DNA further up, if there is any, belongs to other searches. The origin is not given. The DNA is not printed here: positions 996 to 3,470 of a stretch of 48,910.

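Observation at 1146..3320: A second, divergent T7-type RNA polymerase in the early region suggests a two-polymerase transcription cascade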

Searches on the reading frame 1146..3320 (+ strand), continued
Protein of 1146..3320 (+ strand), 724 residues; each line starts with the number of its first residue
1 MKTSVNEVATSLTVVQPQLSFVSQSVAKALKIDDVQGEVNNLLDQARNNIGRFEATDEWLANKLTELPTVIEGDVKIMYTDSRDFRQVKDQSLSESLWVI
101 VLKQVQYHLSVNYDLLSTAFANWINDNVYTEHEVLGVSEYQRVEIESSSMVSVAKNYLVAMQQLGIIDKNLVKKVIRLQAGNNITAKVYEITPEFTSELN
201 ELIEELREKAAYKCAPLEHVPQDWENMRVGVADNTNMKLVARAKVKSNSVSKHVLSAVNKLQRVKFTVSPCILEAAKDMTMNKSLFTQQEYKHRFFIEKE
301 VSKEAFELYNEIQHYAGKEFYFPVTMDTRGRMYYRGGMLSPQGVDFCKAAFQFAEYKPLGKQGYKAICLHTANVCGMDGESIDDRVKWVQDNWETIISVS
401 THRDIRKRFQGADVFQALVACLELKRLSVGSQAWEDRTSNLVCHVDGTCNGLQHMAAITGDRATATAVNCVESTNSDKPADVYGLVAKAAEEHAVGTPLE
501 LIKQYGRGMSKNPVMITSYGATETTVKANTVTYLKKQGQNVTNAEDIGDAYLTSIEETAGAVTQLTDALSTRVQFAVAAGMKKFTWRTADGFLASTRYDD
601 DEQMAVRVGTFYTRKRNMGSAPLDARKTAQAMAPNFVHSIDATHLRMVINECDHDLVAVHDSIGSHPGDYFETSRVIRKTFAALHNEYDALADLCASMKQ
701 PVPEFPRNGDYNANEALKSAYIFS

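Call 62: find_homologous_proteins(query=window:1146-3317:+, max_evalue=1e-40)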
Query window:1146-3317:+ (724 aa): 129 proteins with E <= 1e-40 among 8000 candidates; the best 120 are listed.
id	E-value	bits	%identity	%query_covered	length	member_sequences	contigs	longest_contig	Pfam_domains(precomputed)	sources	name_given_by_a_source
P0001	0.0e+0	1640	100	100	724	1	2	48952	PF00940.25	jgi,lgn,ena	-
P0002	0.0e+0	1314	78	100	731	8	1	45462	PF00940.25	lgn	-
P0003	0.0e+0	1251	76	98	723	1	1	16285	PF00940.25,PF21894.3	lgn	-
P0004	0.0e+0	1225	74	99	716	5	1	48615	PF00940.25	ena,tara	tara:strand:+ start:596 stop:2746 length:2151 start_codon:yes stop_codon:yes gene_type:complete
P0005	0.0e+0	1135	69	98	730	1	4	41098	PF00940.25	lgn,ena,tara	tara:strand:- start:19464 stop:21656 length:2193 start_codon:yes stop_codon:yes gene_type:complete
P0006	0.0e+0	1103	66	99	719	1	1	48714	PF00940.25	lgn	-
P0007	0.0e+0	1083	66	98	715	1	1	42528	PF00940.25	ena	-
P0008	0.0e+0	1072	66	98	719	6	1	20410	PF00940.25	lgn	-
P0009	0.0e+0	1064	65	98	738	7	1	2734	PF00940.25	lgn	-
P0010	0.0e+0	1038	64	98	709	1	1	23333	PF00940.25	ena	-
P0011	5.2e-297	1005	63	98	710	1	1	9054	PF00940.25,PF21894.3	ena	-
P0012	8.0e-293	991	62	98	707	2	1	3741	PF00940.25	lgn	-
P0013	4.8e-283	959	60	98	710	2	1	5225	PF00940.25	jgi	-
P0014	4.0e-277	939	59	98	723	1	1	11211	PF00940.25,PF21894.3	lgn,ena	-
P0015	9.3e-265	898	56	98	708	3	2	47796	PF00940.25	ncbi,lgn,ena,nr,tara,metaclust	ncbi:MAG: putative RNA polymerase [Prokaryotic dsDNA virus sp.]|nr:MAG: putative RNA polymerase [Pro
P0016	7.9e-263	892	55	98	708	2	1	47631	PF00940.25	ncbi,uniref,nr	ncbi:putative DNA-dependent RNA polymerase [Alteromonas phage vB_AspP-H4/4]|uniref:DNA-directed RNA 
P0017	9.1e-263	892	56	98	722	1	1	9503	PF00940.25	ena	-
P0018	1.6e-261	888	56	97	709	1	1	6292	PF00940.25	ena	-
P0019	5.3e-261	886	56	98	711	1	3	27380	PF00940.25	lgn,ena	-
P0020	1.2e-259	881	56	98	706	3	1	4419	PF00940.25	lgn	-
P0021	2.3e-259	881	55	98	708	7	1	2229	PF00940.25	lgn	-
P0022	1.4e-254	865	54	98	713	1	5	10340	PF00940.25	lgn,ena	-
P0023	1.2e-214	733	50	95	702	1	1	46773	PF00940.25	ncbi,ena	-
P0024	4.3e-211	721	50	98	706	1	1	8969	PF00940.25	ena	-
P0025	1.2e-199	683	49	95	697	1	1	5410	PF00940.25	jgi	jgi:DNA-directed RNA polymerase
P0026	7.1e-197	674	49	96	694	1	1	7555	PF00940.25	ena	-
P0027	3.0e-189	649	47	98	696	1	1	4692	PF00940.25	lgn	-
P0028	1.4e-188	647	68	57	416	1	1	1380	PF00940.25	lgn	-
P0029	8.6e-188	644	47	98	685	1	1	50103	PF00940.25,PF21894.3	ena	-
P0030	5.6e-187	641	46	95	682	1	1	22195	PF00940.25,PF21894.3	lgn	-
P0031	5.0e-185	635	46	97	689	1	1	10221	PF00940.25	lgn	-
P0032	6.6e-185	634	46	97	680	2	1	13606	PF00940.25,PF21894.3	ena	-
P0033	7.8e-184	631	47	96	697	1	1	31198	PF00940.25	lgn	-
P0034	1.0e-183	630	46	98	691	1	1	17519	PF00940.25,PF21894.3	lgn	-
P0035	1.2e-183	630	47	98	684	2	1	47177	PF00940.25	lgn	-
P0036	1.4e-183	630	47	94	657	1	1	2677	PF00940.25,PF21894.3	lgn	-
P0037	5.6e-183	628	46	98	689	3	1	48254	PF00940.25,PF21894.3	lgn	-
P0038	4.0e-182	625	45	97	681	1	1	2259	PF00940.25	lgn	-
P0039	7.9e-182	624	46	98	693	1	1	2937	PF00940.25,PF21894.3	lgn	-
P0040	9.0e-182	624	47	95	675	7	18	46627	PF00940.25,PF21894.3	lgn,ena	-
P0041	2.0e-181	623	46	98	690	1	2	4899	PF00940.25,PF21894.3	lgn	-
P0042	3.4e-181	622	46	95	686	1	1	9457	PF00940.25,PF21894.3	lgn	-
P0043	1.3e-180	620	45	95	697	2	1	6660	PF00940.25,PF21894.3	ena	-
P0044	1.7e-180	620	46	97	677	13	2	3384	PF00940.25,PF21894.3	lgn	-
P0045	8.0e-180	618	47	95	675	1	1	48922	PF00940.25,PF21894.3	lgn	-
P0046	1.0e-179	617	46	96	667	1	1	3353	PF00940.25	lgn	-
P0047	1.7e-179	617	46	95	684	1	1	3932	PF00940.25,PF21894.3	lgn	-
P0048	2.1e-179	616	46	98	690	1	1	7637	PF00940.25,PF21894.3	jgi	jgi:hypothetical protein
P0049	3.5e-179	616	46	97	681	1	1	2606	PF00940.25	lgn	-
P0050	1.4e-178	614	45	97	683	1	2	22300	PF00940.25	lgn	-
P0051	2.0e-177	610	44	99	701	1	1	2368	PF00940.25,PF21894.3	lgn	-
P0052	7.1e-177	608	46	95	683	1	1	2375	PF00940.25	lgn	-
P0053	1.3e-176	607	45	97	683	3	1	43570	PF00940.25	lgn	-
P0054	4.1e-176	605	63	57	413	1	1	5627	PF00940.25,PF21894.3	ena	-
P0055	1.7e-175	603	46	97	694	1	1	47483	PF00940.25,PF21894.3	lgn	-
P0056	3.0e-175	603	46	96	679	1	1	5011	PF00940.25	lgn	-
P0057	1.5e-172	594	45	95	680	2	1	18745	PF00940.25,PF21894.3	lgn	-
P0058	1.5e-172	594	45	95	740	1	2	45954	PF00940.25,PF21894.3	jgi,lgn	jgi:hypothetical protein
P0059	2.6e-170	586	44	96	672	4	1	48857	PF00940.25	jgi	-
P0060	1.4e-169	584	44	97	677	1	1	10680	PF00940.25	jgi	-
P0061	8.9e-168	578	44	98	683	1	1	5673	PF00940.25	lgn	-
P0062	7.3e-167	575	56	69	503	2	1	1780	PF00940.25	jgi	jgi:DNA-directed RNA polymerase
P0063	2.8e-166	573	44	97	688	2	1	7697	PF00940.25,PF21894.3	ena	-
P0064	5.2e-166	572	44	95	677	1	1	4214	PF00940.25,PF21894.3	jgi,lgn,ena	-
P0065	2.2e-165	570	44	97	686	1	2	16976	PF00940.25,PF21894.3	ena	-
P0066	1.9e-164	567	44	95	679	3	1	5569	PF00940.25,PF21894.3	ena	-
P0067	3.4e-163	563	44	95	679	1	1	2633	PF00940.25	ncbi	-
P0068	3.5e-163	563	43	97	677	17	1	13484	PF00940.25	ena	-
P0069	2.9e-162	560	44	95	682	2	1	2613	PF00940.25,PF21894.3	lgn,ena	-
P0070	1.0e-161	558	42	97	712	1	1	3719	PF00940.25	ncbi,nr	ncbi:MAG: hypothetical protein KUG81_02785 [Gammaproteobacteria bacterium]|nr:hypothetical protein [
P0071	1.4e-160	554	44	97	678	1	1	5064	PF00940.25,PF21894.3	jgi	-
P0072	1.9e-160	554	42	95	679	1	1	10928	PF00940.25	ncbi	-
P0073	9.7e-158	545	42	96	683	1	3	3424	PF00940.25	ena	-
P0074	8.5e-157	542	41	98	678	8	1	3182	PF00940.25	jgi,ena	-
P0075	1.2e-156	541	42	97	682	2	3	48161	PF00940.25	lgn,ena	-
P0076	1.4e-156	541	44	98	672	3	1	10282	PF00940.25,PF21894.3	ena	-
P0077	2.0e-156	540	42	97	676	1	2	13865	PF00940.25,PF21894.3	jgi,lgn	jgi:hypothetical protein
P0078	8.4e-156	538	42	97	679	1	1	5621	PF00940.25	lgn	-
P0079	1.8e-155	537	42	96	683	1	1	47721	PF00940.25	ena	-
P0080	6.7e-155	535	43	96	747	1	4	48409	PF00940.25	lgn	-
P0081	1.5e-154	534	48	74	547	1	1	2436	PF00940.25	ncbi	-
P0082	5.1e-154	532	42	96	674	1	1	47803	PF00940.25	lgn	-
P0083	4.8e-153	529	41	97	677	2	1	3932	PF00940.25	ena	-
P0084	7.5e-153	529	42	95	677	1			PF00940.25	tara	tara:strand:+ start:341 stop:2374 length:2034 start_codon:yes stop_codon:yes gene_type:complete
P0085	1.0e-152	528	42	95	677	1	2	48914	PF00940.25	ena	-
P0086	1.1e-152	528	42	95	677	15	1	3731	PF00940.25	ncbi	-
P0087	1.2e-152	528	40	98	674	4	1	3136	PF00940.25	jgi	-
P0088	4.2e-152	526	44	95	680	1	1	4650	PF00940.25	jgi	jgi:hypothetical protein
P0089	9.5e-152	525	41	95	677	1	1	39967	PF00940.25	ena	-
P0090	1.1e-151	525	41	95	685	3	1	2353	PF00940.25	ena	-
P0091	2.1e-151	524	40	98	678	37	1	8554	PF00940.25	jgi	jgi:hypothetical protein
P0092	3.1e-151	523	42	95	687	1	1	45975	PF00940.25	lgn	-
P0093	8.0e-151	522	41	96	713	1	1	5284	PF00940.25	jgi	jgi:hypothetical protein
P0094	1.5e-150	521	41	95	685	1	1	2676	PF00940.25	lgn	-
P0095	1.7e-149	517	40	97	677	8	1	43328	PF00940.25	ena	-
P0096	4.7e-149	516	41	98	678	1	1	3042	PF00940.25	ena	-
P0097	7.8e-149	515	41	95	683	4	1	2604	PF00940.25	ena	-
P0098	1.3e-148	514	40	96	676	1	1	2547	PF00940.25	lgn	-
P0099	2.0e-148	514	41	96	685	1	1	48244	PF00940.25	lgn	-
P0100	2.4e-148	514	42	95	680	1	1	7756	PF00940.25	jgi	jgi:hypothetical protein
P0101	2.5e-148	514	41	95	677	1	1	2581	PF00940.25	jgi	jgi:hypothetical protein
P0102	5.9e-148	512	41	95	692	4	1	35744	PF00940.25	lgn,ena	-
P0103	1.4e-147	511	43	95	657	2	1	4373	PF00940.25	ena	-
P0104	2.2e-147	510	43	98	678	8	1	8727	PF00940.25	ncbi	-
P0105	2.3e-147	510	40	95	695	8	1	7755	PF00940.25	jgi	-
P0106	1.7e-146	507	41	95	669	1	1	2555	PF00940.25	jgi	jgi:hypothetical protein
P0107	2.8e-146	507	45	79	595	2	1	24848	PF00940.25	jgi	jgi:DNA-directed RNA polymerase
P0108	1.4e-144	501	42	95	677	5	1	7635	PF00940.25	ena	-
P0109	1.4e-143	498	40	95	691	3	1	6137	PF00940.25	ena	-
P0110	1.4e-143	498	40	97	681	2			PF00940.25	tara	tara:strand:+ start:349 stop:2394 length:2046 start_codon:yes stop_codon:yes gene_type:complete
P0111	1.7e-135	471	51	59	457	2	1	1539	PF00940.25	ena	-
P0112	3.8e-134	467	51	63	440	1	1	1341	PF00940.25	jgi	jgi:DNA-directed RNA polymerase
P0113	4.0e-132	460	40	95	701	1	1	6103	PF00940.25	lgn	-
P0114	1.2e-105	373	50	55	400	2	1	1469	PF00940.25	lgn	-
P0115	2.8e-101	358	42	63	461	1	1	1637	PF00940.25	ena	-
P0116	9.3e-99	350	31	97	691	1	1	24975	PF00940.25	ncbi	-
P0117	9.3e-95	337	37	72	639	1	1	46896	PF00940.25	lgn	-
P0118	1.6e-94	336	31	97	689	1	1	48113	PF00940.25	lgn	-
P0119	1.6e-88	316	37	74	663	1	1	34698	PF00940.25,PF21894.3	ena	-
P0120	3.1e-88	315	33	98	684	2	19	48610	PF00940.25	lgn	-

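Call 65: find_encoding_contigs(protein=P0001, flank=3000, max_places=3)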
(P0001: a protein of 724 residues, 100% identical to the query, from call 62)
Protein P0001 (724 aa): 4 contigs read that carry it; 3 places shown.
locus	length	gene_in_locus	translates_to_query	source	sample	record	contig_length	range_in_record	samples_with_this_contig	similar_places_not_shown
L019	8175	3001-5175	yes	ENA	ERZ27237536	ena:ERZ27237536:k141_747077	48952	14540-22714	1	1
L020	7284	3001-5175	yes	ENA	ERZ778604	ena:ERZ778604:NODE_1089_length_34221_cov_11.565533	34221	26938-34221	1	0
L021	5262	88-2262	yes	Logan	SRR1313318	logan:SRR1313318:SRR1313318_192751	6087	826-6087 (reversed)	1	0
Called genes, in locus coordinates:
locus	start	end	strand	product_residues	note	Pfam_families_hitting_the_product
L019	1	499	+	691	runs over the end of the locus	PF22530:Terminase-T7_RNaseH-like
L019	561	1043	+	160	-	-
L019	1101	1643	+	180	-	-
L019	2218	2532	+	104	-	-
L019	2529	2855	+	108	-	-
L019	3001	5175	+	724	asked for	PF00940:RNA_pol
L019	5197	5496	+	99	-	-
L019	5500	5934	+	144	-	-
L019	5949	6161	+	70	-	-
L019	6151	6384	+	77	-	-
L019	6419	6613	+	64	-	-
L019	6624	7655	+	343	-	-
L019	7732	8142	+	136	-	-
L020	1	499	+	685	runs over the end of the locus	PF22530:Terminase-T7_RNaseH-like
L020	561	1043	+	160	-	-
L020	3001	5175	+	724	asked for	PF00940:RNA_pol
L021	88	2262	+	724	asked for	PF00940:RNA_pol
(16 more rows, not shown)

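Call 68: predict_structure(alignment_id=A5)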
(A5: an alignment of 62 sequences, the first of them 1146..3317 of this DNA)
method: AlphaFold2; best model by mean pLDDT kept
length: 724 residues; sequences in the alignment: 62
mean_pLDDT: 91.6   pTM: 0.87
mean pLDDT of the five models: 91.6, 91.3, 90.6, 89.9, 89.8
residues with pLDDT >= 90: 607; 70-90: 80; 50-70: 18; < 50: 19
segments of 3 or more residues with pLDDT < 50: 1-19
pLDDT, mean of each block of 10 residues (from residue 1): 31 40 59 90 94 95 96 94 85 97 94 95 95 91 95 97 97 86 90 97 96 95 97 93 89 98 98 98 95 92 96 96 97 95 93 98 97 95 97 98 96 97 96 96 83 93 93 94 95 97 95 84 88 93 95 93 91 95 95 94 91 92 91 94 97 95 95 96 95 95 81 94 74
secondary structure, 60 per line:
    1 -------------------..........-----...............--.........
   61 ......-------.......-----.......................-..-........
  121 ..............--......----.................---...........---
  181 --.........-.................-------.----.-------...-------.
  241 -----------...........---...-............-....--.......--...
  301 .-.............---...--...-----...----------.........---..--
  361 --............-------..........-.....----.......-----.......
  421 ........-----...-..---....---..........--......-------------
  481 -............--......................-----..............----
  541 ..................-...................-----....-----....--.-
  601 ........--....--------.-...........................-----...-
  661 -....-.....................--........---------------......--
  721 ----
elements in order (helices of 4 or more, strands of 3 or more residues): H20-29 H35-49 H52-66 E74-80 E86-92 H93-108 H113-127 E128-134 E137-142 H147-163 E167-177 E183-191 H193-209 E230-232 H252-262 E266-268 H270-281 H283-286 H289-295 H298-301 H303-315 E319-321 E324-326 E332-334 H345-350 E351-353 H363-374 H382-391 H393-397 H402-408 H414-428 E443-446 H450-459 H462-467 H482-493 H496-517 H523-536 H541-558 H560-578 E584-587 E593-596 H601-604 E605-608 E611-614 H625-651 E657-659 E662-665 H667-687 H690-697 H713-718

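Call 70: fold_search(model_id=the predicted structure, library=pdb)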
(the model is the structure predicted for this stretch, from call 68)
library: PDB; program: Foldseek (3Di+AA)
matches with E <= 10: 269; with E <= 0.001: 80
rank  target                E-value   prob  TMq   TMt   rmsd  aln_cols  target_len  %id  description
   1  8dh3_I                8.2e-29  1.00  0.71  0.63   9.5       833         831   18  T7 RNA polymerase elongation complex with unnatural base dPa (released 2023-02-01)
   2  8dh3_E                1.4e-27  1.00  0.71  0.63   9.3       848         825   18  T7 RNA polymerase elongation complex with unnatural base dPa (released 2023-02-01)
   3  8dh1_I                2.3e-27  1.00  0.71  0.63   9.1       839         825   18  T7 RNA polymerase elongation complex with unnatural base dDs-PaTP pair (released 2023-02-01)
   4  8dh0_B                3.1e-27  1.00  0.70  0.61   9.9       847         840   19  T7 RNA polymerase elongation complex with unnatural base dDs (released 2023-02-01)
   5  3e2e_A                3.8e-27  1.00  0.61  0.54  14.0       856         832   18  Crystal Structure of an Intermediate Complex of T7 RNAP and 7nt of RNA (released 2008-11-04)
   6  8dh1_B                5.4e-27  1.00  0.71  0.61   9.3       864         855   18  T7 RNA polymerase elongation complex with unnatural base dDs-PaTP pair (released 2023-02-01)
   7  8dh2_L                6.2e-27  1.00  0.68  0.66   5.8       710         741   20  T7 RNA polymerase elongation complex with unnatural base dDs-ATP mismatch (released 2023-02-01)
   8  8dh4_M                1.1e-26  1.00  0.69  0.62   8.7       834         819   18  T7 RNA polymerase elongation complex with unnatural base dPa-DsTP pair (released 2023-02-01)
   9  8dh0_J                1.6e-26  1.00  0.66  0.59   7.0       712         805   21  T7 RNA polymerase elongation complex with unnatural base dDs (released 2023-02-01)
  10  1msw_D                2.0e-26  1.00  0.66  0.56   7.1       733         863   20  Structural basis for the transition from initiation to elongation transcription in T7 RNA polymerase (released 2002-11-15)
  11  8dh2_E                2.0e-26  1.00  0.66  0.58  12.7       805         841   19  T7 RNA polymerase elongation complex with unnatural base dDs-ATP mismatch (released 2023-02-01)
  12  8dh5_B                2.1e-26  1.00  0.70  0.60   9.4       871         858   18  T7 RNA polymerase elongation complex with unnatural base dPa-ATP mismatch (released 2023-02-01)
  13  1h38_A                2.2e-26  1.00  0.68  0.58   9.9       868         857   18  Structure of a T7 RNA polymerase elongation complex at 2.9A resolution (released 2002-11-20)
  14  8c5u_A                2.4e-26  1.00  0.58  0.47  14.2       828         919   19  Cryo-EM structure of yeast mitochondrial RNA polymerase transcription initiation complex with 8-mer RNA, pppGpGpUpApAp (released 2023-08-30)
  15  8dh2_B                3.9e-26  1.00  0.70  0.59   9.8       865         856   17  T7 RNA polymerase elongation complex with unnatural base dDs-ATP mismatch (released 2023-02-01)
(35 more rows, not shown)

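Call 81: find_encoding_contigs(protein=P0002, flank=10000, max_places=1)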
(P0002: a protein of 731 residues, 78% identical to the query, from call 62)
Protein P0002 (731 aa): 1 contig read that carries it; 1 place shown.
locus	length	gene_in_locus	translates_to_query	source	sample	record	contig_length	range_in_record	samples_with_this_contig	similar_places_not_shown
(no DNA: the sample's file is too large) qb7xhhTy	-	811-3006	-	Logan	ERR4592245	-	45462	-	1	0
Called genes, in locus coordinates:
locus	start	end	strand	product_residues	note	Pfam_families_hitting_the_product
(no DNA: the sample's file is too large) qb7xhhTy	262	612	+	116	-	-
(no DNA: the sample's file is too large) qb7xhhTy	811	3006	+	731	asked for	PF00940:RNA_pol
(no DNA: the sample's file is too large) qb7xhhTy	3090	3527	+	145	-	-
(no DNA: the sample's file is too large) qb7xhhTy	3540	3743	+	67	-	-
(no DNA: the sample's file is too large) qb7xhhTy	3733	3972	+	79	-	-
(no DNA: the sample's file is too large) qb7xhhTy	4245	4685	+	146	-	-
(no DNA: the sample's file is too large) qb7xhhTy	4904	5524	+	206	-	PF13392:HNH_3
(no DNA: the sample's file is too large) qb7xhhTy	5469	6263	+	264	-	PF13155:Toprim_2 (weak)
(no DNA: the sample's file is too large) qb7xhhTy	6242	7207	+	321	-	-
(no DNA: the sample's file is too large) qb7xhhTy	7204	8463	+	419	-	PF03796:DnaB_C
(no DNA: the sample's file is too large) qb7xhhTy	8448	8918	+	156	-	PF19905:DUF6378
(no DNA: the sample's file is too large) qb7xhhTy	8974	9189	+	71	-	-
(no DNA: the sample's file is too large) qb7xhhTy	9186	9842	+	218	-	PF02511:Thy1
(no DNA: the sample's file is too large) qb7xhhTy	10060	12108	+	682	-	PF03477:ATP-cone (weak), PF02867:Ribonuc_red_lgC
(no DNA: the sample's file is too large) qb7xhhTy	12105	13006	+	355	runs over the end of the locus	PF00268:Ribonuc_red_sm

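Call 82: find_encoding_contigs(protein=P0004, flank=10000, max_places=1)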
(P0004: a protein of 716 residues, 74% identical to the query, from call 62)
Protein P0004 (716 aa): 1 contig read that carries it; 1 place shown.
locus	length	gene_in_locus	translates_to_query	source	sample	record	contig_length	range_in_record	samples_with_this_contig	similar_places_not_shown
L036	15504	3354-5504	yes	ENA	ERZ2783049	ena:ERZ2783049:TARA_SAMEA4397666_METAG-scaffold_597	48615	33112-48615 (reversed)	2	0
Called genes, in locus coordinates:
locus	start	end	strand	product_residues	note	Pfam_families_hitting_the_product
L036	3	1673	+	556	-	?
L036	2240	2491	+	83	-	-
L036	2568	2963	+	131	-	-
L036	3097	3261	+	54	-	-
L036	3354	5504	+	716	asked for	PF00940:RNA_pol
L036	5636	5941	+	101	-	-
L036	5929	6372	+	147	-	-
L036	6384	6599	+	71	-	-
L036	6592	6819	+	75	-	-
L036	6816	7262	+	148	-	PF23974:DUF7300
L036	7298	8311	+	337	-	-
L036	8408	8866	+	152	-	-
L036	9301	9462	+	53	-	-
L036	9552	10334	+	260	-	PF13155:Toprim_2 (weak)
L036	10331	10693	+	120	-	-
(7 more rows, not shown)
